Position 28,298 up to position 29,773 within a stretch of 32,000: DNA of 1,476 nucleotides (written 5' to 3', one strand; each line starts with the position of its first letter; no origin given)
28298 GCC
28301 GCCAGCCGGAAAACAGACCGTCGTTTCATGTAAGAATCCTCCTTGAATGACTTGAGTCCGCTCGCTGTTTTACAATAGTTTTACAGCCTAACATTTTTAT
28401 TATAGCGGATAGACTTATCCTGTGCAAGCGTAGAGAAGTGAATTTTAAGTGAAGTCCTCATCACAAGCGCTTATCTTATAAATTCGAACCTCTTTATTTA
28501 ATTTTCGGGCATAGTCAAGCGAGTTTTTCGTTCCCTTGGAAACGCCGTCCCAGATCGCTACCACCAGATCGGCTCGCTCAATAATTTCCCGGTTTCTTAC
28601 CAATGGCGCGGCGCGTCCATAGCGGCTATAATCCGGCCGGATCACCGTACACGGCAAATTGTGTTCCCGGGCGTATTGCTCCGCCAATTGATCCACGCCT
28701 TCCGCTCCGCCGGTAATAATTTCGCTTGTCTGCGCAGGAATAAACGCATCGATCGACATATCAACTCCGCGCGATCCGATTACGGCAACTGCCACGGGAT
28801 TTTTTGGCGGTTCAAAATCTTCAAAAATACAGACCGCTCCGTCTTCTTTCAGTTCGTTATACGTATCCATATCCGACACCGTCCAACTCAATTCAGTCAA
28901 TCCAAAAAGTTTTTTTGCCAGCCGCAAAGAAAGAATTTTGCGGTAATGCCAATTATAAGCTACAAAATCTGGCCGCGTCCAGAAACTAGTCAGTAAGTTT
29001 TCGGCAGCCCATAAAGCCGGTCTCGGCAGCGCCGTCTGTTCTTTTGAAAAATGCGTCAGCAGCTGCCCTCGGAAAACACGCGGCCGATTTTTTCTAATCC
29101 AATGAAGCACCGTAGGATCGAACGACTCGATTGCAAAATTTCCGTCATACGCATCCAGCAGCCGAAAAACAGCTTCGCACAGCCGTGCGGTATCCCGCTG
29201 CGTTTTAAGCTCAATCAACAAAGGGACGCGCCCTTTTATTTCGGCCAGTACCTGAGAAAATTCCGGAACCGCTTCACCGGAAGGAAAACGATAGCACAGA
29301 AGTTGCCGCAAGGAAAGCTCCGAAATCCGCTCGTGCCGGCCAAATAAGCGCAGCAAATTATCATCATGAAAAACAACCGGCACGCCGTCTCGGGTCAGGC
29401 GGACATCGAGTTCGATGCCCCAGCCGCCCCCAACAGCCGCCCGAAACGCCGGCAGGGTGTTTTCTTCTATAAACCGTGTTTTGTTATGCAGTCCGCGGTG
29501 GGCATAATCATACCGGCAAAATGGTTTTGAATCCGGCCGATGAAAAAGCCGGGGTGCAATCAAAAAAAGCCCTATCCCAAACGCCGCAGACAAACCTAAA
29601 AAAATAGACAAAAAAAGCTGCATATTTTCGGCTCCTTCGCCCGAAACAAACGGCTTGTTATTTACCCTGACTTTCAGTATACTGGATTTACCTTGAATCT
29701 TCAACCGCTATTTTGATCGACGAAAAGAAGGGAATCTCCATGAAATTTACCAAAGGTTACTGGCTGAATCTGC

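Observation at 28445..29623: Single ORF fusing a membrane-anchored GDPD phosphodiesterase to a SLOG (DUF2493/YpsA-like) nucleotide-ligand module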

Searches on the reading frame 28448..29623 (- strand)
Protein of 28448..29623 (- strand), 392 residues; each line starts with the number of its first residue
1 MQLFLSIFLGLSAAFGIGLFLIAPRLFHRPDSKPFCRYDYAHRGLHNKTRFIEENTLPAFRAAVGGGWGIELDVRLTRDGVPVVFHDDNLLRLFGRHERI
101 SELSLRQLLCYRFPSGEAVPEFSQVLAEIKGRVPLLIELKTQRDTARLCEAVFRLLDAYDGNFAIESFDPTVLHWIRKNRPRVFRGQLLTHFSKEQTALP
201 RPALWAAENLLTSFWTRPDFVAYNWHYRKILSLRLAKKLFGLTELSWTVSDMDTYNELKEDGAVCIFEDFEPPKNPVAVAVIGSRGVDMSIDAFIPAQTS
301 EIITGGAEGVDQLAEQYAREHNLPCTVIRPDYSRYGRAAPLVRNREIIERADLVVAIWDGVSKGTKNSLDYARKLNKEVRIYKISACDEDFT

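Call 3: search_protein_families(library=pfam, proteins=[window:28448-29623:-], max_evalue=1)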
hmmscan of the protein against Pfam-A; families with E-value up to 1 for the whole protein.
window:28448-29623:- (392 aa): 5 families
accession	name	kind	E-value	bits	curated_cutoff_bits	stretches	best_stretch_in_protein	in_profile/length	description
PF03009.23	GDPD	-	2.4e-24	87.2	23.6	1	42-270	1-241/244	Glycerophosphoryl diester phosphodiesterase family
PF10686.14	YAcAr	-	1.1e-08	35.2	28.2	1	299-335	30-66/66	YspA, cpYpsA-related SLOG family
PF02481.21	DNA_processg_A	-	0.0065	16.1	29.6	1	278-324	46-99/212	DNA recombination-mediator protein A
PF18306.6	LDcluster4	-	0.038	14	26.3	1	293-383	26-124/151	SLOG cluster4 family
PF12694.12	cpYpsA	-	0.069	13.3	26.2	0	302-326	1-25/145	Circularly permutated YpsA SLOG family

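Call 4: search_protein_families(library=ncbifam, proteins=[window:28448-29623:-], max_evalue=1)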
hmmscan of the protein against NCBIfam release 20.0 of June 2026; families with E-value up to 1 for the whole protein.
window:28448-29623:- (392 aa): 4 families
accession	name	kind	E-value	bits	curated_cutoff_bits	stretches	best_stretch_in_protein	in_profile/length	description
NF006989.0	PRK09454.1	equivalog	1.5e-09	37.6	264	1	40-195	13-179/251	glycerophosphodiester phosphodiesterase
NF041304.3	AvrBs2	equivalog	5.6e-07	27.9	1000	1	39-94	271-327/716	type III secretion system effector avirulence protein AvrBs2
NF053857.1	LysphglycPlipDStph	equivalog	0.00014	21.3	450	1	37-107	46-114/305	lysophosphatidylglycerol phospholipase D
TIGR00732.1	dprA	equivalog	0.11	11.7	191.15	0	295-322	70-97/220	DNA-processing protein DprA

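Call 5: find_homologous_proteins(query=window:28448-29623:-)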
Query window:28448-29623:- (392 aa): 5236 proteins with E <= 0.001 among 8000 candidates; the best 120 are listed.
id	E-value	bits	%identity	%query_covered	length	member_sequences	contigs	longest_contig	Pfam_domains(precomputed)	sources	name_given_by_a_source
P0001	8.6e-258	873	97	100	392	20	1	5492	PF10686.15,PF03009.24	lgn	-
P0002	1.2e-123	431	72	65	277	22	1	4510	PF03009.24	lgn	-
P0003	3.2e-95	338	60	65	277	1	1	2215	PF03009.24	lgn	-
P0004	5.3e-95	337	57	70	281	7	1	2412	PF03009.24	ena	-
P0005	5.7e-92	327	57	66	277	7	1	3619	PF03009.24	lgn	-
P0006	3.1e-91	325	55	69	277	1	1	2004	PF03009.24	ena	-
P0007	5.5e-88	314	54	69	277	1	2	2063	PF03009.24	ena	-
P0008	3.0e-86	308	55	66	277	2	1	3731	PF03009.24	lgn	-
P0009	3.1e-85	305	52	69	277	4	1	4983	PF03009.24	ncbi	-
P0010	3.8e-75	272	61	52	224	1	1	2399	PF03009.24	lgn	-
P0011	5.9e-68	248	44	66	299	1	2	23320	PF03009.24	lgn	-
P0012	5.4e-67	245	48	69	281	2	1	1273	PF03009.24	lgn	-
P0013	6.2e-67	245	47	68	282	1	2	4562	PF03009.24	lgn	-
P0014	1.7e-66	243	44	65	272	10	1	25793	PF03009.24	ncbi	-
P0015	5.9e-66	241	46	64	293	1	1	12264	PF03009.24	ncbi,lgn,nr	ncbi:MAG: glycerophosphodiester phosphodiesterase family protein [Eubacteriales bacterium]|nr:glycer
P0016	3.0e-65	239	46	66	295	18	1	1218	PF03009.24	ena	-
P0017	1.3e-64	237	47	66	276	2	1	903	PF03009.24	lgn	-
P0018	1.4e-64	237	44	66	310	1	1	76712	PF03009.24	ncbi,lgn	-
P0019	3.9e-64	235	42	72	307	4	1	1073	PF03009.24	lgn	-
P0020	8.3e-64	234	42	67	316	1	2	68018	PF03009.24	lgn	-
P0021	8.8e-64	234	46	65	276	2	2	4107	PF03009.24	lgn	-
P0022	2.3e-63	233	45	66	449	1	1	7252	PF14317.13,PF03009.24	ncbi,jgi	jgi:glycerophosphoryl diester phosphodiesterase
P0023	2.4e-63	233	45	65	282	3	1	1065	PF03009.24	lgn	-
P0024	2.9e-63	232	46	64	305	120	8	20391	PF03009.24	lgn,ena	-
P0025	4.5e-63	232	47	66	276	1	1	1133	PF03009.24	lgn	-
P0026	5.7e-63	231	41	71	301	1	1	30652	PF03009.24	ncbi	-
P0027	7.1e-63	231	44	68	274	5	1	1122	PF03009.24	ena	-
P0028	1.0e-62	231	44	68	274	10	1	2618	PF03009.24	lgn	-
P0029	3.0e-62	229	44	66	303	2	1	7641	PF03009.24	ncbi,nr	ncbi:MAG: glycerophosphodiester phosphodiesterase family protein [Candidatus Limivivens sp.]|nr:glyc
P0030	3.3e-62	229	45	66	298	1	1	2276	PF03009.24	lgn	-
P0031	5.0e-62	228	42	67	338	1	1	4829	PF03009.24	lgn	-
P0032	5.4e-62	228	44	64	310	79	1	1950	PF03009.24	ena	-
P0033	3.1e-61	226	46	70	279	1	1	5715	PF03009.24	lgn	-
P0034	3.9e-61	225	42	69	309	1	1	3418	PF03009.24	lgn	-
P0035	1.3e-60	224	43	64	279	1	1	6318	PF03009.24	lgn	-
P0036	1.8e-60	223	44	68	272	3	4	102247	PF03009.24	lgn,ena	-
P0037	1.9e-60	223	42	69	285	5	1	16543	PF03009.24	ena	-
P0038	2.4e-60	223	44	68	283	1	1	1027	PF03009.24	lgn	-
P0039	2.8e-60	223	45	68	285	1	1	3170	PF03009.24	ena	-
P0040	3.4e-60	222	43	69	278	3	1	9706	PF03009.24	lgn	-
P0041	3.7e-60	222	41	64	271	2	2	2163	PF03009.24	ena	-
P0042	5.2e-60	222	42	68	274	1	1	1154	PF03009.24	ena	-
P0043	6.1e-60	222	44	68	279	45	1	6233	PF03009.24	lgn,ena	-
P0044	6.5e-60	221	40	69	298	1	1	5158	PF03009.24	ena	-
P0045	8.1e-60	221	43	69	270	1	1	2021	PF03009.24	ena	-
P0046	8.2e-60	221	44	65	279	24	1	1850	PF03009.24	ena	-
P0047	8.9e-60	221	43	68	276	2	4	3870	PF03009.24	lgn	-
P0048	1.2e-59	220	44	65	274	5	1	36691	PF03009.24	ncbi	-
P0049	1.2e-59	220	44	70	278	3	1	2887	PF03009.24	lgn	-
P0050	2.4e-59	220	43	67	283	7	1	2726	PF03009.24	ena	-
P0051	2.5e-59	219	45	60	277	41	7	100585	PF03009.24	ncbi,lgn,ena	-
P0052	3.2e-59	219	45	69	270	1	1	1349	PF03009.24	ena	-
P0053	3.8e-59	219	42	65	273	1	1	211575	PF03009.24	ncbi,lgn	-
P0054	4.0e-59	219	45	67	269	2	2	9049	PF03009.24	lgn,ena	-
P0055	5.4e-59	218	45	62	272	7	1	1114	PF03009.24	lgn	-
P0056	6.0e-59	218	43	64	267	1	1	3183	PF03009.24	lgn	-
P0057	6.1e-59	218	42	61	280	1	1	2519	PF03009.24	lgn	-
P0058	6.8e-59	218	42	68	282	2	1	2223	PF03009.24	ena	-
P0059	9.1e-59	218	40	71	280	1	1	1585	PF03009.24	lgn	-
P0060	9.9e-59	218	46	65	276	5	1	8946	PF03009.24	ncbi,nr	ncbi:MAG: glycerophosphodiester phosphodiesterase family protein [Oscillospiraceae bacterium]|nr:gly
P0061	1.1e-58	217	42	64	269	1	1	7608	PF03009.24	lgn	-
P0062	1.1e-58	217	43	66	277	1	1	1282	PF03009.24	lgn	-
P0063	1.2e-58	217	45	65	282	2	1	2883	PF03009.24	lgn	-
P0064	1.5e-58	217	44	64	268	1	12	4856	PF03009.24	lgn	-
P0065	1.7e-58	217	40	69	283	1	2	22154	PF03009.24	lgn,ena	-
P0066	1.9e-58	217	43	69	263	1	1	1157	PF03009.24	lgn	-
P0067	2.0e-58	216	45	64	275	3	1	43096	PF03009.24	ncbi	-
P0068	2.1e-58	216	46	61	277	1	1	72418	PF03009.24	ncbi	-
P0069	2.2e-58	216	44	64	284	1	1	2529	PF03009.24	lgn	-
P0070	2.3e-58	216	42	64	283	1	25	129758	PF03009.24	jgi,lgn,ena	-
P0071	2.6e-58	216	45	61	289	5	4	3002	PF03009.24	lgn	-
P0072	2.6e-58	216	41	69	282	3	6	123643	PF03009.24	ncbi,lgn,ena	-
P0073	3.7e-58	216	43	66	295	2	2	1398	PF03009.24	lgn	-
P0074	3.8e-58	216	42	68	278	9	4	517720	PF03009.24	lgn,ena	-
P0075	3.8e-58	216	43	68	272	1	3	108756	PF03009.24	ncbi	-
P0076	4.2e-58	215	41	63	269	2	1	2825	PF03009.24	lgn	-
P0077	4.4e-58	215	39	70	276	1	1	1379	PF03009.24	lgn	-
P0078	4.5e-58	215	39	69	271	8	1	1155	PF03009.24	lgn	-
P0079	4.5e-58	215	45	64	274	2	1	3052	PF03009.24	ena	-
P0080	5.0e-58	215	42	69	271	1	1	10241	PF03009.24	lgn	-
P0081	5.2e-58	215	41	69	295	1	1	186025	PF03009.24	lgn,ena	-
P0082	5.8e-58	215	45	62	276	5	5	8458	PF03009.24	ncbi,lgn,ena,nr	ncbi:MAG: glycerophosphodiester phosphodiesterase [Oscillospiraceae bacterium]|nr:glycerophosphodies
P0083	6.0e-58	215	46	67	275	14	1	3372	PF03009.24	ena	-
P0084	9.0e-58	214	42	67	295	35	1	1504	PF03009.24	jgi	jgi:glycerophosphoryl diester phosphodiesterase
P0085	9.6e-58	214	42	66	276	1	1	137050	PF03009.24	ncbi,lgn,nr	ncbi:MAG: glycerophosphodiester phosphodiesterase family protein [Lachnospiraceae bacterium]|nr:glyc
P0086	9.9e-58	214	41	68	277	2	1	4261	PF03009.24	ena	-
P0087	1.3e-57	214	43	69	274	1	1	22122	PF03009.24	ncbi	-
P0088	1.3e-57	214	41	64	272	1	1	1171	PF03009.24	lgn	-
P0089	1.7e-57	213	43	70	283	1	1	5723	PF03009.24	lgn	-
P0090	2.0e-57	213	43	69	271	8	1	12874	PF03009.24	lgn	-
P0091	2.1e-57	213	42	66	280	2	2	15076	PF03009.24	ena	-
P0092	2.4e-57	213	44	69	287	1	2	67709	PF03009.24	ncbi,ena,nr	ncbi:MAG TPA: glycerophosphodiester phosphodiesterase family protein [Methanocorpusculum sp.]|nr:gly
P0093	2.5e-57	213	41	67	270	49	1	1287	PF03009.24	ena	-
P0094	2.7e-57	213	42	69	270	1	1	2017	PF03009.24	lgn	-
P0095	3.1e-57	213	44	65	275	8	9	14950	PF03009.24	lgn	-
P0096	3.6e-57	212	45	70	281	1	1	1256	PF03009.24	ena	-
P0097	3.9e-57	212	41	72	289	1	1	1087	PF03009.24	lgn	-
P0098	4.3e-57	212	41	68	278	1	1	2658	PF03009.24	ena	-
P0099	4.5e-57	212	45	61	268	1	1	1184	PF03009.24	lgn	-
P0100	4.7e-57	212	41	69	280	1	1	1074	PF03009.24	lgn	-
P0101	5.5e-57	212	40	64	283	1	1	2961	PF03009.24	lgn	-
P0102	6.6e-57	212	43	63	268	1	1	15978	PF03009.24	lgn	-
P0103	6.6e-57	212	41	69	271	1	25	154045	PF03009.24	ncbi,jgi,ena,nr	ncbi:MAG: glycerophosphodiester phosphodiesterase [Clostridiales bacterium]|nr:glycerophosphodiester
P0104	6.7e-57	211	39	76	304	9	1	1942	PF03009.24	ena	-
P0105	6.8e-57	211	42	65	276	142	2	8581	PF03009.24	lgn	-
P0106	6.9e-57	211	41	69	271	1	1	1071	PF03009.24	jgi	-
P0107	7.2e-57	211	46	65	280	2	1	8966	PF03009.24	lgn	-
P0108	7.7e-57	211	46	60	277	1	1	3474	PF03009.24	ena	-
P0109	8.4e-57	211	41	65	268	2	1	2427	PF03009.24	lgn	-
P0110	8.9e-57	211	40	70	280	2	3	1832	PF03009.24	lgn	-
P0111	9.3e-57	211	44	61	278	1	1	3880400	PF03009.24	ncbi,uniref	ncbi:glycerophosphodiester phosphodiesterase [Alloiococcus sp. CFN-8]|uniref:glycerophosphodiester p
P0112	1.3e-56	211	41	69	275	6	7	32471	PF03009.24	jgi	jgi:glycerophosphoryl diester phosphodiesterase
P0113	1.3e-56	211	44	70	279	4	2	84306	PF03009.24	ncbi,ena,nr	ncbi:MAG: glycerophosphodiester phosphodiesterase [Clostridia bacterium]|nr:glycerophosphodiester ph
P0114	1.3e-56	211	42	65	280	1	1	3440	PF03009.24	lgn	-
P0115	1.4e-56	210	43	69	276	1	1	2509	PF03009.24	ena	-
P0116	1.4e-56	210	46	60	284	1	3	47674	PF03009.24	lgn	-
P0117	1.4e-56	210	42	69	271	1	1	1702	PF03009.24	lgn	-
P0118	1.5e-56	210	43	69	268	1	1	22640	PF03009.24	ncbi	-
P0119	1.5e-56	210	44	67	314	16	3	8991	PF03009.24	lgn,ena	-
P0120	1.5e-56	210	43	66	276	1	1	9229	PF03009.24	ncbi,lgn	-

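Call 7: find_encoding_contigs(protein=P0001, flank=10000)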
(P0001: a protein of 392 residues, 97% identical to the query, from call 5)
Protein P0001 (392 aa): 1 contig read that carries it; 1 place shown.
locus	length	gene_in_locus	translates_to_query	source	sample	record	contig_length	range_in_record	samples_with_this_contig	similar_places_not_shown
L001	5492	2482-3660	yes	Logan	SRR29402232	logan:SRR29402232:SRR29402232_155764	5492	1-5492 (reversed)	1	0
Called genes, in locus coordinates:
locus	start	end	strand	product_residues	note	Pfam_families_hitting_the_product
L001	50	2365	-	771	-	PF13802:Gal_mutarotas_2, PF01055:Glyco_hydro_31_2nd, PF21365:Glyco_hydro_31_3rd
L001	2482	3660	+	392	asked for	PF03009:GDPD, PF10686:YAcAr (weak)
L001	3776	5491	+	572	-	?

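Call 8: find_encoding_contigs(protein=P0002, flank=10000)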
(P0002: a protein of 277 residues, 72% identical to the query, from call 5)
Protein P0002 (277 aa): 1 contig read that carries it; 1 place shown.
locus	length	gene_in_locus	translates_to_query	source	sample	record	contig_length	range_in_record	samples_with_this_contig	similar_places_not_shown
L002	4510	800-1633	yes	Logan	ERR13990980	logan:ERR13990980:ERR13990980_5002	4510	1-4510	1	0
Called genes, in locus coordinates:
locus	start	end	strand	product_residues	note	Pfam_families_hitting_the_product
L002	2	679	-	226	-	?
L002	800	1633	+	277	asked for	PF03009:GDPD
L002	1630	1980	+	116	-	PF10686:YAcAr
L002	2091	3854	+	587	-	-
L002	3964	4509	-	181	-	?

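Call 21: find_encoding_contigs(protein=P0009, flank=6000, max_places=3)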
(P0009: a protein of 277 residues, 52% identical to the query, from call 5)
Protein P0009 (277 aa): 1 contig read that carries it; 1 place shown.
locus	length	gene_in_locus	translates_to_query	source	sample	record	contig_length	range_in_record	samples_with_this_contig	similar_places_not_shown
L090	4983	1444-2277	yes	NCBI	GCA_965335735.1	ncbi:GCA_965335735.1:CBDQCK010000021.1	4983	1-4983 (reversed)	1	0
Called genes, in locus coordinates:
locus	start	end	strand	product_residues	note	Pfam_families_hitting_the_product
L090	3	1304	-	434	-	?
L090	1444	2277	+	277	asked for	PF03009:GDPD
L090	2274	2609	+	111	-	PF10686:YAcAr (weak)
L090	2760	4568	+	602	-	-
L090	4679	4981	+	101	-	?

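Call 22: find_encoding_contigs(protein=P0005, flank=6000, max_places=3)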
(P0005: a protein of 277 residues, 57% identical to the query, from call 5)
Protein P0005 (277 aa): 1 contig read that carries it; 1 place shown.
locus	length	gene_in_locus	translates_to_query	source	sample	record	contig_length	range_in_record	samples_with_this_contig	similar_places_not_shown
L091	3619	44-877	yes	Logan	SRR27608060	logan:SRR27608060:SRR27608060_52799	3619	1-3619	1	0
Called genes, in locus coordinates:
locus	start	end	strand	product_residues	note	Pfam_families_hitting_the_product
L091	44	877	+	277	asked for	PF03009:GDPD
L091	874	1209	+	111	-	PF10686:YAcAr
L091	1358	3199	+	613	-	-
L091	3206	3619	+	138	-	?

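Call 23: find_encoding_contigs(protein=P0004, flank=6000, max_places=3)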
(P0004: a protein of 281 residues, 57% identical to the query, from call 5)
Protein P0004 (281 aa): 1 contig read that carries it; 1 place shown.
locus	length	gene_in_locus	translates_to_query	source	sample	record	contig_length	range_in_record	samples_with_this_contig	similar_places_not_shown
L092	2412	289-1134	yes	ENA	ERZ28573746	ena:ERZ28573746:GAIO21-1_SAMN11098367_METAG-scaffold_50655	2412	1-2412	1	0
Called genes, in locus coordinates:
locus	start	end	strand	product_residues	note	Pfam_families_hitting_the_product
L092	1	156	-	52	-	?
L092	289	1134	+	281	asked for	PF03009:GDPD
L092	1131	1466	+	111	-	PF10686:YAcAr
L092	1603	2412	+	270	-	?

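Call 41: search_protein_representatives(protein=window:28448-29623:-)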
Query: 392 residues. Proteins with E-value up to 0.001 (for the whole library): 26408; up to 1e-10: 5991; up to 1e-30: 709. The best 150 are listed.
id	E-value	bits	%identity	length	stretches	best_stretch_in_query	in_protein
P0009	9.8e-86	304.7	54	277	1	14-274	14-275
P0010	1.2e-75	271.5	65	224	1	1-204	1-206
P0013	2.0e-67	244.5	49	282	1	10-271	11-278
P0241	9.6e-66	238.9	43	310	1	9-272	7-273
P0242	3.5e-61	223.9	41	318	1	4-274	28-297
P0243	4.6e-60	220.2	44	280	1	3-273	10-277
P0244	6.4e-60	219.8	44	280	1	9-273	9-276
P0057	1.9e-59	218.2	42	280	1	18-272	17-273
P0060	3.1e-59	217.5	46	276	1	14-274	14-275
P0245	7.3e-59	216.3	45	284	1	7-272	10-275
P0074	1.2e-58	215.5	43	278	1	19-272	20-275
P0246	2.4e-58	214.5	46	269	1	21-271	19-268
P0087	4.2e-58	213.8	43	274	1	2-272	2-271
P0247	1.2e-57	212.3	47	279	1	17-272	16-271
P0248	2.4e-57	211.3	44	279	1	16-268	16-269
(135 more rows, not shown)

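Call 47: list_cluster_members(proteins=[window:28448-29623:-, P0001, P0121, window:14896-16911:+, window:16982-17749:+, window:2586-3371:+, window:26569-28329:-, P0009])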
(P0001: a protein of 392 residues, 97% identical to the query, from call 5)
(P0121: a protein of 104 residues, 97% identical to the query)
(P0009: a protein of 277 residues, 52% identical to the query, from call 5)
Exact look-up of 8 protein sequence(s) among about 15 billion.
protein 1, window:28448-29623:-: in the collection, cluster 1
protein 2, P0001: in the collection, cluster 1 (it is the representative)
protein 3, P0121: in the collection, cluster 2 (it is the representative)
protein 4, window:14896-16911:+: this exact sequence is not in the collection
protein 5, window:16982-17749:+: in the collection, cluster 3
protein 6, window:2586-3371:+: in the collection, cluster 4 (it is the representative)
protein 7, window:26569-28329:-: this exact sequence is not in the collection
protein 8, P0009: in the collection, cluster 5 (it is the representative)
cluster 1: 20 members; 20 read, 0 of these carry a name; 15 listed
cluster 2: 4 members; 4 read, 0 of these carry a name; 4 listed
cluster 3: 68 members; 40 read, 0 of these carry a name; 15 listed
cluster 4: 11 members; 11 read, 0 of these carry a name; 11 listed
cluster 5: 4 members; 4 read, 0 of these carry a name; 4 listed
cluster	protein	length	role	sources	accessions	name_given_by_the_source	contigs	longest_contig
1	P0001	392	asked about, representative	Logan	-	-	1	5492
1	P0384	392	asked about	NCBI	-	-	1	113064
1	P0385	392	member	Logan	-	-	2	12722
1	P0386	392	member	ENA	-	-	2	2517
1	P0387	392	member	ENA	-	-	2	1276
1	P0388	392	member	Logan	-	-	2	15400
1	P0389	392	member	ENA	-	-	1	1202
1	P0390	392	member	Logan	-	-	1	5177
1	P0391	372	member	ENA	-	-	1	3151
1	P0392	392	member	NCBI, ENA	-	-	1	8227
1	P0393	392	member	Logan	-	-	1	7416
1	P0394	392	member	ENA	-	-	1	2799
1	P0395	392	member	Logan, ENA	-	-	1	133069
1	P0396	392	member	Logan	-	-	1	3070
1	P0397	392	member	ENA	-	-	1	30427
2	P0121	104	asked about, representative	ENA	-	-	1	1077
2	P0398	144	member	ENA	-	-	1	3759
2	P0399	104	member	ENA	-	-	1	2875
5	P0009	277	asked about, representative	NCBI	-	-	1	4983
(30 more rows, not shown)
